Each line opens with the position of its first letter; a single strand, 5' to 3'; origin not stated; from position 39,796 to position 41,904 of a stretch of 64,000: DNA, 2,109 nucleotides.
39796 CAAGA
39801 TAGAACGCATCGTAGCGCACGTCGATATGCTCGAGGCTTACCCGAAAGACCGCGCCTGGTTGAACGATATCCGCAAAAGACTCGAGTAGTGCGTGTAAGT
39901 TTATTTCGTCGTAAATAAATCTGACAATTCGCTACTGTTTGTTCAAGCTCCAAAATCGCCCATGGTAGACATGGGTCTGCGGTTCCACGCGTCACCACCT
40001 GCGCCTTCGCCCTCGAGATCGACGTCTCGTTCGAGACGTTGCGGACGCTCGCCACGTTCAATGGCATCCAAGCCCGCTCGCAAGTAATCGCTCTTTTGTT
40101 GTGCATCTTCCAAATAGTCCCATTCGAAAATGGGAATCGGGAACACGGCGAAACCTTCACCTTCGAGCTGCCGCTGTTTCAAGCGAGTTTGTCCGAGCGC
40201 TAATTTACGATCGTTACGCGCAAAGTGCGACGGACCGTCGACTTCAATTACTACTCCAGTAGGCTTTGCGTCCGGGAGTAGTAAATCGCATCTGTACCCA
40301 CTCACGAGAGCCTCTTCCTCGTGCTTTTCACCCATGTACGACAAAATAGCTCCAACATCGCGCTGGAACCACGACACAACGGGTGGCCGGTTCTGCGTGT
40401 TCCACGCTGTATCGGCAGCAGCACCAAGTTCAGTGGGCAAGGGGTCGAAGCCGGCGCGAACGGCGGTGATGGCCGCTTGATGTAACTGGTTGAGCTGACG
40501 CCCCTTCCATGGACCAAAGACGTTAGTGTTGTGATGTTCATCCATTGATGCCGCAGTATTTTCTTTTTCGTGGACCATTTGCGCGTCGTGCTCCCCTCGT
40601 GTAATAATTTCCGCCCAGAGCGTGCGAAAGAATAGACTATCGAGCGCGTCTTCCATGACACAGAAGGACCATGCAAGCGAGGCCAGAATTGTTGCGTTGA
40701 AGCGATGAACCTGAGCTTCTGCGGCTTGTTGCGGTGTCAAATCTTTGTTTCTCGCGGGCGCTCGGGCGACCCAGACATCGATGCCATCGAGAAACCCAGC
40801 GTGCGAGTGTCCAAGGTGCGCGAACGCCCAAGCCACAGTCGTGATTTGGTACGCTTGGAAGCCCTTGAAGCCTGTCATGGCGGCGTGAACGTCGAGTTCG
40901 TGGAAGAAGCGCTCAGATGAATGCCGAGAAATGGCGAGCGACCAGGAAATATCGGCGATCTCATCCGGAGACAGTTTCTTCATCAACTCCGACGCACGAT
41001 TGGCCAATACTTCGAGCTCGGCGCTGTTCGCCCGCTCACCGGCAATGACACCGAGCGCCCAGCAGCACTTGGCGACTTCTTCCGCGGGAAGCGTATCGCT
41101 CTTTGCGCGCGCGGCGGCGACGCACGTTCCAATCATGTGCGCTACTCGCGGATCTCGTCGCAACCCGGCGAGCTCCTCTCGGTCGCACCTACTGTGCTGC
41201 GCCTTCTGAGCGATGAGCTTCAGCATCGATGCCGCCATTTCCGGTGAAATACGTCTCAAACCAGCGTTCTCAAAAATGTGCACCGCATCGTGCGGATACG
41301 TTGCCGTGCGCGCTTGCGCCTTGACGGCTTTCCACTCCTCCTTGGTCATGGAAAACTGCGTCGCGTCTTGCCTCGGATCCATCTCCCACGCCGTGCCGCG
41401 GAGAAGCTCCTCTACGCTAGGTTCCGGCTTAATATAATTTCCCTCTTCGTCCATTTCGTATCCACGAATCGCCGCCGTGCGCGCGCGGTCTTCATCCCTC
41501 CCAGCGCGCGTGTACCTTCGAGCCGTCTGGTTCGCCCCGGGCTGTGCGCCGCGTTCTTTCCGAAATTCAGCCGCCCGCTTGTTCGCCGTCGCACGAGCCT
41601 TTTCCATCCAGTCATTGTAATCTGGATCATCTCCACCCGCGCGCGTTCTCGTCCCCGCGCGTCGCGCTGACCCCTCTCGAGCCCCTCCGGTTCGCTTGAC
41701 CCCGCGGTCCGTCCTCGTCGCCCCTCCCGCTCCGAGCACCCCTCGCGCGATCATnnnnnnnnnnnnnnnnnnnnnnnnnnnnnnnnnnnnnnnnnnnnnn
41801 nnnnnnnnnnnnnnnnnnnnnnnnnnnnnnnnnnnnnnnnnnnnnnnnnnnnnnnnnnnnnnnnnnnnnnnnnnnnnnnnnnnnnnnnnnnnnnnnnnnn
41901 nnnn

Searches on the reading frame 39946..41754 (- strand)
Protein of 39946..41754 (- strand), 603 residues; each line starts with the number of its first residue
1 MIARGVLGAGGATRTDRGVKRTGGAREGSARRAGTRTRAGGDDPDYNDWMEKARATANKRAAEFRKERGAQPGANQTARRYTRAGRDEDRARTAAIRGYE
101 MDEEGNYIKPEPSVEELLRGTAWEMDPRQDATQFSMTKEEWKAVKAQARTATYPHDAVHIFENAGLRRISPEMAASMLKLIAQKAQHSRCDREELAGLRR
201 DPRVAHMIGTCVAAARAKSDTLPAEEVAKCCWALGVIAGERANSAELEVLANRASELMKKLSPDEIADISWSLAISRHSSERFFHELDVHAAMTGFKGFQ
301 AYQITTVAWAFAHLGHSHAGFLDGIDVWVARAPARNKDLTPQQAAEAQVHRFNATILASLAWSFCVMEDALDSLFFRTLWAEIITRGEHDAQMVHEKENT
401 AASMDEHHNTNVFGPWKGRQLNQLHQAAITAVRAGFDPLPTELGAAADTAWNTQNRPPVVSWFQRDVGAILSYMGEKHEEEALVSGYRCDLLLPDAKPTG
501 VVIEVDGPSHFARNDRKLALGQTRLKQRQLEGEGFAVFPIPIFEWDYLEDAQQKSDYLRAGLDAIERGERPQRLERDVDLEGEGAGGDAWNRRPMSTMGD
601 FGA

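Call 69: search_protein_families(library=pfam, proteins=[window:39946-41754:-], max_evalue=0.01)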
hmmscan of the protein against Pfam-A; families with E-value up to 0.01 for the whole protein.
window:39946-41754:- (603 aa): 3 families
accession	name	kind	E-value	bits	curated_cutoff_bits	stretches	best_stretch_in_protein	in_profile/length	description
PF08373.16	RAP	-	6.3e-15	55.3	24.2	1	503-559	1-56/58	RAP domain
PF18741.7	MTES_1575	-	7.4e-05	23.2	38.2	1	463-553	1-87/96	REase_MTES_1575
PF06743.20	FAST_1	-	0.0052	17.1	27.4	0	247-285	22-60/72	FAST kinase-like protein, subdomain 1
